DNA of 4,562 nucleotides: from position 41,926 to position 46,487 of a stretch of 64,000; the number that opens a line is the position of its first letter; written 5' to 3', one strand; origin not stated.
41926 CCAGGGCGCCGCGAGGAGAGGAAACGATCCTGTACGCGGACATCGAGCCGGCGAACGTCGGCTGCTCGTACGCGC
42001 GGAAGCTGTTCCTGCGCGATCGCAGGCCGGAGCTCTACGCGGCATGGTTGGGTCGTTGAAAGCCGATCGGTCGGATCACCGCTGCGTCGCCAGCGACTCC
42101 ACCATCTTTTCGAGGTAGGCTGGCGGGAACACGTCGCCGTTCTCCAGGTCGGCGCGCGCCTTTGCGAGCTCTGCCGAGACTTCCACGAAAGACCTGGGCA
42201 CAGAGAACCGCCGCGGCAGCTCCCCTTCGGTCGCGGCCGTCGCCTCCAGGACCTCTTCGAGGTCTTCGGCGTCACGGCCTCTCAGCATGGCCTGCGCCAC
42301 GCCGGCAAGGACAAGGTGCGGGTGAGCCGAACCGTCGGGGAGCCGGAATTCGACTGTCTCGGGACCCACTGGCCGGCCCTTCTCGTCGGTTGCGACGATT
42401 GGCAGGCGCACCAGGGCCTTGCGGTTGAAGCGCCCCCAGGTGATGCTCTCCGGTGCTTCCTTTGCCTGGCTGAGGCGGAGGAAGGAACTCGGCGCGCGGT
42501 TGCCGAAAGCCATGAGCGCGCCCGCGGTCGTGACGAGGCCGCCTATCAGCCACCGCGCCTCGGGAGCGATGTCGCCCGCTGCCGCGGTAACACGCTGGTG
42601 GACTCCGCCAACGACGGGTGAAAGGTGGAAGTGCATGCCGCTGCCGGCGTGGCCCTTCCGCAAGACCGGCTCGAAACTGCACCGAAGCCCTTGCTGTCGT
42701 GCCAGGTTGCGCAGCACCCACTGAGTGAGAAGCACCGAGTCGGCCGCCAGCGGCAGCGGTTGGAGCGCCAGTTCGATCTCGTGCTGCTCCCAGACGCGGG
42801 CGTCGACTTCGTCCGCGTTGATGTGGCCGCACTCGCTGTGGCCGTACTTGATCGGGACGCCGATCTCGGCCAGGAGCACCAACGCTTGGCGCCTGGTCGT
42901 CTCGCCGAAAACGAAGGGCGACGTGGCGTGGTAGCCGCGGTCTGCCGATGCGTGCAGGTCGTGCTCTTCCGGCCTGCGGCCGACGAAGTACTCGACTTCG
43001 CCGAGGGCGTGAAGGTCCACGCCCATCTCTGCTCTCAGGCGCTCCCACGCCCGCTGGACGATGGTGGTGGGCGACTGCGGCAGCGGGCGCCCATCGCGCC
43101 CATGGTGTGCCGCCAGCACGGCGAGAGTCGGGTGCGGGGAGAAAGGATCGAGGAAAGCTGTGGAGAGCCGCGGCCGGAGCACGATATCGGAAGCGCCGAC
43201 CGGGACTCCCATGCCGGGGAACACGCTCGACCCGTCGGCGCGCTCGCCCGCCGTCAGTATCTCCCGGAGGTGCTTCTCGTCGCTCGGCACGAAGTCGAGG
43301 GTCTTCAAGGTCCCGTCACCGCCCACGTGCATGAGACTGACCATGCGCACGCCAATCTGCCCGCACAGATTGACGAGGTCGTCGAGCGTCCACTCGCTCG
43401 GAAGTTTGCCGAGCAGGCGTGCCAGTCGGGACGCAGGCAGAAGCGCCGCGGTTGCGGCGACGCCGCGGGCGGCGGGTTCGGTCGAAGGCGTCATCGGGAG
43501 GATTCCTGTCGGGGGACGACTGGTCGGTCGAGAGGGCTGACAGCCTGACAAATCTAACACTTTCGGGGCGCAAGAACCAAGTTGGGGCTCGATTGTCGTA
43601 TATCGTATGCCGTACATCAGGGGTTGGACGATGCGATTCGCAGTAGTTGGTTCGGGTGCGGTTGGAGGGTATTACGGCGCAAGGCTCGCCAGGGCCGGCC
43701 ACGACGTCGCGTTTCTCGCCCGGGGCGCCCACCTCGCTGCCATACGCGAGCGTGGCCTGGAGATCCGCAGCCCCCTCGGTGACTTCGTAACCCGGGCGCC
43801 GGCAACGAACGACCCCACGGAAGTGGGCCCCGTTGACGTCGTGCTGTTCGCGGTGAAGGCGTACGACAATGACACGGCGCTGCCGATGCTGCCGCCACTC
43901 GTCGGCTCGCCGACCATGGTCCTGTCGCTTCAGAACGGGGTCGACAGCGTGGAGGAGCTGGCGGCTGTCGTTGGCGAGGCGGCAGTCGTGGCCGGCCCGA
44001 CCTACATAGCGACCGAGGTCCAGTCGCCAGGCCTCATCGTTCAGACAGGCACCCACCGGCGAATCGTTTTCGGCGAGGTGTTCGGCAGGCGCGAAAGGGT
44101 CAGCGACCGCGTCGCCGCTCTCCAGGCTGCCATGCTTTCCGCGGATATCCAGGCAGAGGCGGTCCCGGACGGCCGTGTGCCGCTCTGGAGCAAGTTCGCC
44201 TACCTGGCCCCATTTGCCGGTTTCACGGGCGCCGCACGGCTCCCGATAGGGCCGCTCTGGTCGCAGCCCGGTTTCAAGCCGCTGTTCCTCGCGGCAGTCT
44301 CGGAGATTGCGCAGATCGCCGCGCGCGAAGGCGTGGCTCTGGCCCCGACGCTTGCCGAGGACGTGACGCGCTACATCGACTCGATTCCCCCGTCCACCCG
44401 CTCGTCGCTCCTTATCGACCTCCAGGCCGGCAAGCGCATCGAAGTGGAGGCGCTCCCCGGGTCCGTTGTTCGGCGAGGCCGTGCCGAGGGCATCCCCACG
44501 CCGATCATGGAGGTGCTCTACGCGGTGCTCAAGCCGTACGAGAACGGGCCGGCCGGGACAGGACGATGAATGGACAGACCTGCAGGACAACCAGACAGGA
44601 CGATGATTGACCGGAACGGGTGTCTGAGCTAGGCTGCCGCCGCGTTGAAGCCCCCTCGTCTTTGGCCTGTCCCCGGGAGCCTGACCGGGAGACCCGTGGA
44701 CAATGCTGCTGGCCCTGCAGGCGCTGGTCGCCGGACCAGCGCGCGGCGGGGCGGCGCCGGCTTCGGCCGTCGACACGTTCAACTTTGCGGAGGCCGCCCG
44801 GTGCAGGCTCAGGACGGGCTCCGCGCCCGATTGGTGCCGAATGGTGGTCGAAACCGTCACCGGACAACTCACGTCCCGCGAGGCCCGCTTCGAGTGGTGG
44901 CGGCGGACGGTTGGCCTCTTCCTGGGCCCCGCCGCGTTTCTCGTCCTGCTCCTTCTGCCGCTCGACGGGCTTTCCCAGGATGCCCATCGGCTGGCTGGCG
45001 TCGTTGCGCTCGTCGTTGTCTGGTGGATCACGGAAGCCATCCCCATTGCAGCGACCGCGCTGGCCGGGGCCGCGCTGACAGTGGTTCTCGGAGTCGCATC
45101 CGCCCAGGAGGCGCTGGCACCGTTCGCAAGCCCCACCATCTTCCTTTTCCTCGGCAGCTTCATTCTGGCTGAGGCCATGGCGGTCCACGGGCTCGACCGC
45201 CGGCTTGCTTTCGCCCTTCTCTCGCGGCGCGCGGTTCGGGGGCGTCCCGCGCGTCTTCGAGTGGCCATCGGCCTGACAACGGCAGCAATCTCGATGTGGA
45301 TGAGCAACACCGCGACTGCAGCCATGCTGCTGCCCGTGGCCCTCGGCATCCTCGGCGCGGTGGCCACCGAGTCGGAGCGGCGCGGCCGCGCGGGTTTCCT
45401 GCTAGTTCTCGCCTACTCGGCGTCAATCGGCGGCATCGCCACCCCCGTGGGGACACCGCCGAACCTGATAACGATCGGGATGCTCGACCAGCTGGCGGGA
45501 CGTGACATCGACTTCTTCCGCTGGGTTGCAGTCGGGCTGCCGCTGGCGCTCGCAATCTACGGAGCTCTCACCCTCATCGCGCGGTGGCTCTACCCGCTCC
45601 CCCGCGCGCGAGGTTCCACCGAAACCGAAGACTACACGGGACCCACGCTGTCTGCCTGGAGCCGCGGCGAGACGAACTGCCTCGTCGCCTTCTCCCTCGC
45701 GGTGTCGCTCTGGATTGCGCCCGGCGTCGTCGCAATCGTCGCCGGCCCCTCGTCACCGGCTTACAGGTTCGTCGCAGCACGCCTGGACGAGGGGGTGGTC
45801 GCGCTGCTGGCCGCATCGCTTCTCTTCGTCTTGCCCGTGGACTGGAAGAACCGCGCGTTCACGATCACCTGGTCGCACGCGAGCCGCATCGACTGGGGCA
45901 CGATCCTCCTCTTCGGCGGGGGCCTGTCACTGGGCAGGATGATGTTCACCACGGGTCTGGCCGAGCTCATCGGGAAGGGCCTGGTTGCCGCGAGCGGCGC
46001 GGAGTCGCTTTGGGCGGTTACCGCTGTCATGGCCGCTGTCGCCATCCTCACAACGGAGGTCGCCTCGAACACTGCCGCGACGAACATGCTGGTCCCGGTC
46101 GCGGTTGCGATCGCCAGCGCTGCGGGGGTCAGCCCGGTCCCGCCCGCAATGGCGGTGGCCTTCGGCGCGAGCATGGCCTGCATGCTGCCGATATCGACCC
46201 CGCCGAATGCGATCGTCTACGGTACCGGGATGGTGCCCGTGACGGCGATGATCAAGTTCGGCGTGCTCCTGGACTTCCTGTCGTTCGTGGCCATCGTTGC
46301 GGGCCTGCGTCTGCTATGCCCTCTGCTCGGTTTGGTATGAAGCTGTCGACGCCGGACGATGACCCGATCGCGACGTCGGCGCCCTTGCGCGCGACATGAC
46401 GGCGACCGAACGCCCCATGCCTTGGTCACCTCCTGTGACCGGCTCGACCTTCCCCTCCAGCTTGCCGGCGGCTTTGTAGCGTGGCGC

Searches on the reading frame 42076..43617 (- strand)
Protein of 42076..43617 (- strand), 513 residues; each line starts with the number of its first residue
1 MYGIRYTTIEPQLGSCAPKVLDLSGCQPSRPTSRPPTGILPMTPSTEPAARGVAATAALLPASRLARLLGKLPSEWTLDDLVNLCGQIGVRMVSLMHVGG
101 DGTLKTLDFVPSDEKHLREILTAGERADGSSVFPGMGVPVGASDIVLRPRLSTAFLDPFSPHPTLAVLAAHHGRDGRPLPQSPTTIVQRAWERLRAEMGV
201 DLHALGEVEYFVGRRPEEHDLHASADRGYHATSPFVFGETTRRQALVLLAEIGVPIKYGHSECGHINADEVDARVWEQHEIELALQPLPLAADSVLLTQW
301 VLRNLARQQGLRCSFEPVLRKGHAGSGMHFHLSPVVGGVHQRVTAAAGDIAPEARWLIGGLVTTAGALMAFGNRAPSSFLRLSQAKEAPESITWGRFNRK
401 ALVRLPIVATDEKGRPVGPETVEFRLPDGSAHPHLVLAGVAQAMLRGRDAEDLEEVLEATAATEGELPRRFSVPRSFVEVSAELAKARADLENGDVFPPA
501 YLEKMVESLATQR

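Call 64: search_protein_families(library=pfam, proteins=[window:42076-43617:-], max_evalue=0.0001)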
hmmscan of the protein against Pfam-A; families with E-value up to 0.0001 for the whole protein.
window:42076-43617:- (513 aa): 2 families
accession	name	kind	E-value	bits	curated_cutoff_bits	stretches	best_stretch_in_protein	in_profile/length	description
PF00120.29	Gln-synt_C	-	1.3e-39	136.7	24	1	182-506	3-318/344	Glutamine synthetase, catalytic domain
PF03951.24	Gln-synt_N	-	1.7e-08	34.4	33.4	1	90-169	2-77/82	Glutamine synthetase, beta-Grasp domain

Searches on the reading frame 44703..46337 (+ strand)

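Call 64: search_protein_families(library=pfam, proteins=[window:44703-46337:+], max_evalue=0.0001)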
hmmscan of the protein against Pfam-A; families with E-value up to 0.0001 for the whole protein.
window:44703-46337:+ (545 aa): 2 families
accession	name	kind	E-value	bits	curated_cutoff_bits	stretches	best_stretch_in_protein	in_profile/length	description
PF00939.25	Na_sulph_symp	-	3.6e-58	198.1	27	1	70-532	5-459/472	Sodium:sulfate symporter transmembrane region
PF03600.22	CitMHS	-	6.5e-57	193.6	31.9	2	105-346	1-222/336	Citrate transporter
